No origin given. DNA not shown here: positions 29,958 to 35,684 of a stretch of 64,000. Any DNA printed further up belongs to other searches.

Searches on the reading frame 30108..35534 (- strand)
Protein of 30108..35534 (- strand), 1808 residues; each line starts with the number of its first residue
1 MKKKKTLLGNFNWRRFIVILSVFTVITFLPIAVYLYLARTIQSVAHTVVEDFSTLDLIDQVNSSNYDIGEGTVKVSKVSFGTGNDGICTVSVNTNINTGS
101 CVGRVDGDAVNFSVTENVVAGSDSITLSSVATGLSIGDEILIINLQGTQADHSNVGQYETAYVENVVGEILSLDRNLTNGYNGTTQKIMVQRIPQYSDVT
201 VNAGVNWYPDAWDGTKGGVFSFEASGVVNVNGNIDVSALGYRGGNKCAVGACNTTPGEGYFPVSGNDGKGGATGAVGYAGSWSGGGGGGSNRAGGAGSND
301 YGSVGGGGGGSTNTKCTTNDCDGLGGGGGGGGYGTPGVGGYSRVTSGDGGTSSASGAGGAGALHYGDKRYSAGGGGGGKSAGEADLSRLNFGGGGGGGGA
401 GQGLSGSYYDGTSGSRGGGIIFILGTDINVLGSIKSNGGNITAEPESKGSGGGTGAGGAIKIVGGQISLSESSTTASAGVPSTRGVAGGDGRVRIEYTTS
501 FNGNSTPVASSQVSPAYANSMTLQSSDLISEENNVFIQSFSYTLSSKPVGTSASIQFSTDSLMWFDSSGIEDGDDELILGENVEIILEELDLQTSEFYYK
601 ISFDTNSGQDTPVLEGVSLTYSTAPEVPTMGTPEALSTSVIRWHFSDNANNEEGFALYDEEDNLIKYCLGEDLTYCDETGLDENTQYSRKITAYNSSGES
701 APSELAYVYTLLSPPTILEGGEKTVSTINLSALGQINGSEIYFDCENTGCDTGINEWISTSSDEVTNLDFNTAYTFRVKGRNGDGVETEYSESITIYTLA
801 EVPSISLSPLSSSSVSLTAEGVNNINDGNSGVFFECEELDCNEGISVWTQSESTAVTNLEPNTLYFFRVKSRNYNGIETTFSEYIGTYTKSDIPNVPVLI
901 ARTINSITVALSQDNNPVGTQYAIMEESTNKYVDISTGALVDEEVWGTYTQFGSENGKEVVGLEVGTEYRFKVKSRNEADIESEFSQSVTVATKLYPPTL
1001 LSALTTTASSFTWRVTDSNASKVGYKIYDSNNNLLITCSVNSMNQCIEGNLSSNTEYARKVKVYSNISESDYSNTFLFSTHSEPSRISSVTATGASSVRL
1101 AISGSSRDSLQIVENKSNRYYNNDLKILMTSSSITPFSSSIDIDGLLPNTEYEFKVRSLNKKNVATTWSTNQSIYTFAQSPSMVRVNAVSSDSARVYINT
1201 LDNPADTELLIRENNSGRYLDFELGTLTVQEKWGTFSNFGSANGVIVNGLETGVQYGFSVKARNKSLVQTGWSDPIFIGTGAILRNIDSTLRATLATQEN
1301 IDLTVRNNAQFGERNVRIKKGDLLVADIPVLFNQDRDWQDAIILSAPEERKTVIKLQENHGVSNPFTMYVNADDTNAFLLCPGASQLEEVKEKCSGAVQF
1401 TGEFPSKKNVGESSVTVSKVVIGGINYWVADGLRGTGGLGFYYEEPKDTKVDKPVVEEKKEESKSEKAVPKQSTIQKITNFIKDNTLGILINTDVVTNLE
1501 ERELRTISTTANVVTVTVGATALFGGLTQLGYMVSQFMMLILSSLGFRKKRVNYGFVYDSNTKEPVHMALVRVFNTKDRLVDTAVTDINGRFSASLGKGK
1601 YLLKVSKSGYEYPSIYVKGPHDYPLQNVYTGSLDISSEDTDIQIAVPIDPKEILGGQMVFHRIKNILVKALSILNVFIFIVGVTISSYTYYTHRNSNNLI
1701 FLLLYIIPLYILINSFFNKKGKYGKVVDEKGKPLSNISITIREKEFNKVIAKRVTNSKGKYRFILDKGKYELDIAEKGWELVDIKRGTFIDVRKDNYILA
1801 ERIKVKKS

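Call 69: search_protein_families(library=pfam, proteins=[window:30108-35534:-], max_evalue=0.00001)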
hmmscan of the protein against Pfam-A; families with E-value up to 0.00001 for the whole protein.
window:30108-35534:- (1808 aa): 7 families
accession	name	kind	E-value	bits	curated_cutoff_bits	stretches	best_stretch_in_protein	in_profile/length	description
PF00041.27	fn3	-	1.6e-27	96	25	0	846-884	42-80/84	Fibronectin type III domain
PF13620.12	CarboxypepD_reg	-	5.7e-19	68.7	32.3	2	1555-1611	4-60/82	Carboxypeptidase regulatory-like domain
PF13715.12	CarbopepD_reg_2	-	4e-13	49.7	32.2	0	1555-1618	3-63/88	CarboxypepD_reg-like domain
PF16656.11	Pur_ac_phosph_N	-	9.3e-12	45.8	30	0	1092-1174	24-91/93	Purple acid Phosphatase, N-terminal domain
PF25059.1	FN3_DSCAM-DSCAML_C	-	1.1e-09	38.9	39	0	849-880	42-73/89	DSCAM/DSCAML C-terminal Fn3-like domain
PF25788.1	Ig_Rha78A_N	-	7e-08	33.1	27.4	0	1145-1175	70-100/105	Rha78A-like, N-terminal immunoglobulin domain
PF17802.7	SpaA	-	7.9e-06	26.4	23.1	0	1725-1772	7-56/91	Prealbumin-like fold domain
